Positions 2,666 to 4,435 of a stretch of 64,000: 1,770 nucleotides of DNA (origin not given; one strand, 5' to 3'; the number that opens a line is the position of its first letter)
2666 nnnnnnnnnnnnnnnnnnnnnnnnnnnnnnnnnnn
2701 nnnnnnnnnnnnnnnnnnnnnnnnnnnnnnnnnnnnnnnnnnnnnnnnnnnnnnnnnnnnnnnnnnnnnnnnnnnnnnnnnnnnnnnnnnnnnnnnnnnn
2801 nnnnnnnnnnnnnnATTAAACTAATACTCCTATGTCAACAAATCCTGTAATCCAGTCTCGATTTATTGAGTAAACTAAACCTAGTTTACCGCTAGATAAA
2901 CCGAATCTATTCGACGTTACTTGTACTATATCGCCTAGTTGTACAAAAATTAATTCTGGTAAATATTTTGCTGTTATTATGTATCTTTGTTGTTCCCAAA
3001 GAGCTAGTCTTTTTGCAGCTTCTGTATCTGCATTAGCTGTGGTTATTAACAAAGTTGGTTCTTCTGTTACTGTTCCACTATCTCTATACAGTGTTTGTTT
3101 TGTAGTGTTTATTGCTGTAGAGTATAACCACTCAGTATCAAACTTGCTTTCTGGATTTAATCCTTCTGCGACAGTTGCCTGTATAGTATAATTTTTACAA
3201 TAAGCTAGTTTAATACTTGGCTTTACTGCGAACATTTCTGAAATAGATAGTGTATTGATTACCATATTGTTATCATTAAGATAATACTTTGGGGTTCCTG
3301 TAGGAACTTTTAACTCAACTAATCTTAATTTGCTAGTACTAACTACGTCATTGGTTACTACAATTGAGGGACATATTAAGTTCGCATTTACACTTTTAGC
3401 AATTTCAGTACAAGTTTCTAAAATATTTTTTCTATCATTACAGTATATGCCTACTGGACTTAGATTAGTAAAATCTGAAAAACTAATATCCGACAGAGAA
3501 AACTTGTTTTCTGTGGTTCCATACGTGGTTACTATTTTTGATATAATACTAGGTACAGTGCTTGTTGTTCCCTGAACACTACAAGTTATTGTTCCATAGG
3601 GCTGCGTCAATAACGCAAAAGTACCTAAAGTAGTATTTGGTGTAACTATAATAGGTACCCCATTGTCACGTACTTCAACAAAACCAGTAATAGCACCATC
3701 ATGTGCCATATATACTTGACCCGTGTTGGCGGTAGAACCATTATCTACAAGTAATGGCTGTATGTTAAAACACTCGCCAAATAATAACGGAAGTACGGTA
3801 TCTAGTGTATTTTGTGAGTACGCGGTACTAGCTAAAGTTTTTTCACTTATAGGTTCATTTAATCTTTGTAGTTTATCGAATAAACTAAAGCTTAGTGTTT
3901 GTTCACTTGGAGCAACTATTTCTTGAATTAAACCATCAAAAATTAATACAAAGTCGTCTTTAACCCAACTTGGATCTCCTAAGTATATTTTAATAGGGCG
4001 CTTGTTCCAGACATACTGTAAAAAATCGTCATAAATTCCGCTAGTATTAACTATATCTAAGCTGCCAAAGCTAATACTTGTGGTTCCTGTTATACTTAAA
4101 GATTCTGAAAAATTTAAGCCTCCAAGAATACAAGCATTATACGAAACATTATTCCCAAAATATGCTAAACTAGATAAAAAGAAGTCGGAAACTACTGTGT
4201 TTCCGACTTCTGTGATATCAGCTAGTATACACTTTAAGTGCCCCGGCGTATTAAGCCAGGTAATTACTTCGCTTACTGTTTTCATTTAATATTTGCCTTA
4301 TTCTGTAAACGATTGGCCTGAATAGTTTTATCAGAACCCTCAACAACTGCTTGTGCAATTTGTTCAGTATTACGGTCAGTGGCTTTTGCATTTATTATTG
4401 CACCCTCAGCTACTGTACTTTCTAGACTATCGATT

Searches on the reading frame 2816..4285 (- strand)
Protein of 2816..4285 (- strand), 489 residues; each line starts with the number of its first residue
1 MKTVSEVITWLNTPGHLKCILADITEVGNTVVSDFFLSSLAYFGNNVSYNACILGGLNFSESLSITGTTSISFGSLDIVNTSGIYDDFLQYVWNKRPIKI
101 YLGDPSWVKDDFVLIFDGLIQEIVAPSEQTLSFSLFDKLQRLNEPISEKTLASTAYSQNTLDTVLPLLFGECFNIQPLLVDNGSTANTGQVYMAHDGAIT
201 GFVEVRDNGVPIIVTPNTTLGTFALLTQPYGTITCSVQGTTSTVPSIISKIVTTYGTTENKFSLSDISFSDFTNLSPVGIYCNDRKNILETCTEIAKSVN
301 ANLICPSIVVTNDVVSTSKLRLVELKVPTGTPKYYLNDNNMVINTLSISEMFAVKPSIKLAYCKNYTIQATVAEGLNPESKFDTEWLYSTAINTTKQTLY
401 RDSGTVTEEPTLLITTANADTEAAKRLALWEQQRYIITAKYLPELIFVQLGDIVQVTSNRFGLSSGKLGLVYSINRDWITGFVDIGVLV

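Call 11: search_protein_families(library=phrogs, proteins=[window:2816-4285:-], max_evalue=0.00001)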
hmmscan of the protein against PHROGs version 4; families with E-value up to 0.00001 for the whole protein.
window:2816-4285:- (489 aa): 1 family
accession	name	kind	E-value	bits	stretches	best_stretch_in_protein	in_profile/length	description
phrog_8917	-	unknown function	2.7e-43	149.3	1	45-488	124-608/613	-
